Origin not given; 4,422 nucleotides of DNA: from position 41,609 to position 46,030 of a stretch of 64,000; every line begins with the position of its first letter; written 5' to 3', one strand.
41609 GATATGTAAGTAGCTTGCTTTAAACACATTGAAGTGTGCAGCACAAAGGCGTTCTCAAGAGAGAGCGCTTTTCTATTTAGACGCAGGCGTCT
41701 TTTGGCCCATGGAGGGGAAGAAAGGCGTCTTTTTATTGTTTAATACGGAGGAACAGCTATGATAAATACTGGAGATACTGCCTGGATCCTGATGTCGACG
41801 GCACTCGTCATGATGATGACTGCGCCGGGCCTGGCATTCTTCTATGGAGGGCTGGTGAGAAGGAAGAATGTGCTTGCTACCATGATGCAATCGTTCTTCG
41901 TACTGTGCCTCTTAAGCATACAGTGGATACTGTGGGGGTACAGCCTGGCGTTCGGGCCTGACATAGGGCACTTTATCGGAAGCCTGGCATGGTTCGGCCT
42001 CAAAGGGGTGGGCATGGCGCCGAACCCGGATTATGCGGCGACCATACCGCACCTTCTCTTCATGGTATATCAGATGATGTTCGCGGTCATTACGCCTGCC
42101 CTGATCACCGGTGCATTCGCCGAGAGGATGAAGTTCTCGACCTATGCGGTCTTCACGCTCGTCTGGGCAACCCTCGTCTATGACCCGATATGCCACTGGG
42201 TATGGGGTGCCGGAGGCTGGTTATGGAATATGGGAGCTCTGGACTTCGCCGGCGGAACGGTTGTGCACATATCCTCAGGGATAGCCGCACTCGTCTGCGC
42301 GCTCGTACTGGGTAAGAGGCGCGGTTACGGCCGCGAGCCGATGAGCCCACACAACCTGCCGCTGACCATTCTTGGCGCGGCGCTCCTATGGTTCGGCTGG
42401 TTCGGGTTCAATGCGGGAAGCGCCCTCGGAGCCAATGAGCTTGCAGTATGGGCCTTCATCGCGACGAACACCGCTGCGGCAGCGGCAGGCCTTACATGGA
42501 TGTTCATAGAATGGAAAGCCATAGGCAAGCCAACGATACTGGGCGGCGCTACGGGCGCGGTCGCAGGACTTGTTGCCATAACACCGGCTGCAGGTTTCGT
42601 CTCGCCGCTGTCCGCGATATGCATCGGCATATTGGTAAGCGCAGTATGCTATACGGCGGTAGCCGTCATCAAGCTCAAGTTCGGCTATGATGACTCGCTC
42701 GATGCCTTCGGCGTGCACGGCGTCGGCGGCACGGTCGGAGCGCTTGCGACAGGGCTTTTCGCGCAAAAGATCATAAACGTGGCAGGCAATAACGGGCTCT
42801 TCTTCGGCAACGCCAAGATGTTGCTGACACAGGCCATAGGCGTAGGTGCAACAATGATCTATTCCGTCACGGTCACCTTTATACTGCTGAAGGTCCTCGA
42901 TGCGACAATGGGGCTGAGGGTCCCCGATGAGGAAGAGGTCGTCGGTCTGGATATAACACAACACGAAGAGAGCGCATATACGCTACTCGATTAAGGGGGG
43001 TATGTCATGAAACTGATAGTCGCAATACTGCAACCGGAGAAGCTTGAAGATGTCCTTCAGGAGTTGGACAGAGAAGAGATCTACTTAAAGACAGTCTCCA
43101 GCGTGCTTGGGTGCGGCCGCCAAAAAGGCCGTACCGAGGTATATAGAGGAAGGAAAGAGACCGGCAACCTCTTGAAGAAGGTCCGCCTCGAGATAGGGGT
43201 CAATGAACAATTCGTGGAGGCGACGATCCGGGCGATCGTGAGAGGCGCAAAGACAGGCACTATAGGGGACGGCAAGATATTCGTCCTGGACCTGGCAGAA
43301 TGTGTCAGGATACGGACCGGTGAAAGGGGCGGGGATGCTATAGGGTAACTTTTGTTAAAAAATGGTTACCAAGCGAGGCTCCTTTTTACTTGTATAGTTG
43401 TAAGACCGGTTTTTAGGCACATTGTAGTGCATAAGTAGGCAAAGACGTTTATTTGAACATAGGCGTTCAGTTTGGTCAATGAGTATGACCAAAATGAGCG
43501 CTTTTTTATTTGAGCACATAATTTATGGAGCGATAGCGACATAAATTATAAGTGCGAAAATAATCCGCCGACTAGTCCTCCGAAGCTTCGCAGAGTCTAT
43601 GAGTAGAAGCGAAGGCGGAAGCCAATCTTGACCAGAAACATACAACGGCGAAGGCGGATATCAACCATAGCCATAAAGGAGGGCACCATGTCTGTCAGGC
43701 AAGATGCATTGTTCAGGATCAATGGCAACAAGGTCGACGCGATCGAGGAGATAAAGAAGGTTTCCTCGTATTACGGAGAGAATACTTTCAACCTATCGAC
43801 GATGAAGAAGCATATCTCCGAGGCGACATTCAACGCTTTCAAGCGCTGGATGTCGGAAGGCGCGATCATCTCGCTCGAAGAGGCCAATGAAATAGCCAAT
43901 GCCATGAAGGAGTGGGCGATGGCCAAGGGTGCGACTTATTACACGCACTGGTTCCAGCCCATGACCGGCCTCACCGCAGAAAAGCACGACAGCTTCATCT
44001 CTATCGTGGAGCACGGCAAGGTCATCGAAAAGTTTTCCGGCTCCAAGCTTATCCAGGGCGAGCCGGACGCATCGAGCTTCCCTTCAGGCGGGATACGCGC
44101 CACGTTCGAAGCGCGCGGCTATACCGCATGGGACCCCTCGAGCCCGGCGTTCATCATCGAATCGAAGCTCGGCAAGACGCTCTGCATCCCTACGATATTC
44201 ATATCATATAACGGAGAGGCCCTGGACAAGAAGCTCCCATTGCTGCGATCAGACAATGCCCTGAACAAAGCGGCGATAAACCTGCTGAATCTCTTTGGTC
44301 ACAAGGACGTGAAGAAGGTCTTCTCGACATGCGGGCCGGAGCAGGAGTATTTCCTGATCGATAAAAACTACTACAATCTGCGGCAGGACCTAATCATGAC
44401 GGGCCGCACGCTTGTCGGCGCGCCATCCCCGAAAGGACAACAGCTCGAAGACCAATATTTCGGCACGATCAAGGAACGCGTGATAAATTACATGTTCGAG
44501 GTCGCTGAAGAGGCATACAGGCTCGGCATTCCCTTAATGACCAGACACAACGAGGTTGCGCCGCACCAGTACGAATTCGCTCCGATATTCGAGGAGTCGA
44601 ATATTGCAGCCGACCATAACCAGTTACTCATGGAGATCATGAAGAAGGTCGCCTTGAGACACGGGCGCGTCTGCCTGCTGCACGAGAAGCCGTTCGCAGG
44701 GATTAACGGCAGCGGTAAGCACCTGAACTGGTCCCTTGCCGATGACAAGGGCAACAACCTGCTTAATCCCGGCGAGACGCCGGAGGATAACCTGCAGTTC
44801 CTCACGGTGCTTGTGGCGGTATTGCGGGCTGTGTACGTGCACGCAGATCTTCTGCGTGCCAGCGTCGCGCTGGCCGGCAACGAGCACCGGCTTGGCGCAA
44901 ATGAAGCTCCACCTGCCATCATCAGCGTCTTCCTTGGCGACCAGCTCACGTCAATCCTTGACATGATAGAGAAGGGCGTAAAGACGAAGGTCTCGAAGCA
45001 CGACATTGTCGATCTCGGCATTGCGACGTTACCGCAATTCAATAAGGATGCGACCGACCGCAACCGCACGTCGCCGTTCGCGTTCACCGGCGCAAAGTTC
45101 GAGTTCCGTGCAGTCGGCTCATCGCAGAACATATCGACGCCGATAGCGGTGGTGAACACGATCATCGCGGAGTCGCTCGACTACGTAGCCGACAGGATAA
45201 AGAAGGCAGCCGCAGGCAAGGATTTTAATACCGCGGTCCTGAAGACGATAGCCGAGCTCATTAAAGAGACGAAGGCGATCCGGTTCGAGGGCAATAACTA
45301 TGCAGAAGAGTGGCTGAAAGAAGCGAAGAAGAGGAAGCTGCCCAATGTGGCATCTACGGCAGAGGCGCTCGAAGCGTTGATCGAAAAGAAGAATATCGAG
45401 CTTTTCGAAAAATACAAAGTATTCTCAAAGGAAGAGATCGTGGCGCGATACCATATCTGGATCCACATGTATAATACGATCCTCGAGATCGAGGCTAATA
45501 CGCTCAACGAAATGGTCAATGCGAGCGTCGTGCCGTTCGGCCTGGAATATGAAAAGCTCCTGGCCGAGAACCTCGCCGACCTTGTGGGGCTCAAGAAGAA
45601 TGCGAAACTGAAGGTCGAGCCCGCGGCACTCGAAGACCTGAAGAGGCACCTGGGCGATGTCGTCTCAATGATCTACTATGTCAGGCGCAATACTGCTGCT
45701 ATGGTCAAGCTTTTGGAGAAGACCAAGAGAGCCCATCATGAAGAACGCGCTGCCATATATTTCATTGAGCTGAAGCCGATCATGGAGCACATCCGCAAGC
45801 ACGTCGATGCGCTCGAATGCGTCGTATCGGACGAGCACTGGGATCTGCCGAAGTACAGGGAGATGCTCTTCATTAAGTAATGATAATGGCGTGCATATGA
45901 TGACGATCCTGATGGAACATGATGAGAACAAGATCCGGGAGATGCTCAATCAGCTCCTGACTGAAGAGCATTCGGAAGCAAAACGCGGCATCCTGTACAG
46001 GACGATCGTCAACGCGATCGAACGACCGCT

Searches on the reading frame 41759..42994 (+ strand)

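Call 37: search_protein_families(library=pfam, proteins=[window:41759-42994:+], max_evalue=0.0001)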
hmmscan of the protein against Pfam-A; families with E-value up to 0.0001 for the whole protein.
window:41759-42994:+ (411 aa): 1 family
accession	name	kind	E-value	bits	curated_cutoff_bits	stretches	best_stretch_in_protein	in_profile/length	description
PF00909.26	Ammonium_transp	-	5.4e-133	444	23.2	1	8-407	1-399/399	Ammonium Transporter Family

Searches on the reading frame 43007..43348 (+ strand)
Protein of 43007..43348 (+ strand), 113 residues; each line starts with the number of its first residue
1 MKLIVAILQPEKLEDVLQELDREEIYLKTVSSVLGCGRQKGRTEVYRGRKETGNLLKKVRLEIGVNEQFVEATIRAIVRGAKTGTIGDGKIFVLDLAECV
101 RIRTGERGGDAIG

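Call 37: search_protein_families(library=pfam, proteins=[window:43007-43348:+], max_evalue=0.0001)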
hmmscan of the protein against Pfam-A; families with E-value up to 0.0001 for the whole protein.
window:43007-43348:+ (113 aa): 1 family
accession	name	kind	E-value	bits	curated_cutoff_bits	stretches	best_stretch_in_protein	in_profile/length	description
PF00543.27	P-II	-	1.2e-24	87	25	1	1-106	1-102/102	Nitrogen regulatory protein P-II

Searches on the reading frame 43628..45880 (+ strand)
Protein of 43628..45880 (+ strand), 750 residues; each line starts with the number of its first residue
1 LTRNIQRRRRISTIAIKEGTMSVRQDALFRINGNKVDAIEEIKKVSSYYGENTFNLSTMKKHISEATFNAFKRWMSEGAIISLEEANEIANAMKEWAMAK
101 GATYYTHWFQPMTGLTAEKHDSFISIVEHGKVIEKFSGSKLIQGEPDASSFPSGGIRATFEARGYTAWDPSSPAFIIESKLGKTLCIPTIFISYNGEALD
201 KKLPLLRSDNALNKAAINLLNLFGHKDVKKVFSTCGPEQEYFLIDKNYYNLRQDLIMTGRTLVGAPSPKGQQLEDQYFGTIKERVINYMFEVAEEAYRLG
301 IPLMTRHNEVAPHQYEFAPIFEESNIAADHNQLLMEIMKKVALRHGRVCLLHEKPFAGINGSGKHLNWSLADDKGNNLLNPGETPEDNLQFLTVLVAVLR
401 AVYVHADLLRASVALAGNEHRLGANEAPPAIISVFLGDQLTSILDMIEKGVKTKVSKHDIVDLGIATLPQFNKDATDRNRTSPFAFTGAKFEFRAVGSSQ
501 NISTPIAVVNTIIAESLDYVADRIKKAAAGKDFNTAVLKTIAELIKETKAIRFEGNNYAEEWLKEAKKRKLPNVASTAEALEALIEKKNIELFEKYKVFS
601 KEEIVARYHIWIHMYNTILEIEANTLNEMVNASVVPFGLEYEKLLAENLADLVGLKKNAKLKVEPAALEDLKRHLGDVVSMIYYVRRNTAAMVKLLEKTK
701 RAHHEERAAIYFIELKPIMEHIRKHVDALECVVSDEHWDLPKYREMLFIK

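Call 37: search_protein_families(library=pfam, proteins=[window:43628-45880:+], max_evalue=0.0001)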
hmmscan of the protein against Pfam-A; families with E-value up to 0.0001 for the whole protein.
window:43628-45880:+ (750 aa): 3 families
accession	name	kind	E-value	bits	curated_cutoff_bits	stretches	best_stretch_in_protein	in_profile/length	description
PF12437.13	GSIII_N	-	1.7e-75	252.5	25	1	46-208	2-160/160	Glutamine synthetase type III N terminal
PF18318.6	Gln-synt_C-ter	-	2.7e-36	124.3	22.7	1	536-650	1-115/118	Glutamine synthetase C-terminal domain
PF00120.29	Gln-synt_C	-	4.4e-19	69.2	24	1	233-383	22-168/344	Glutamine synthetase, catalytic domain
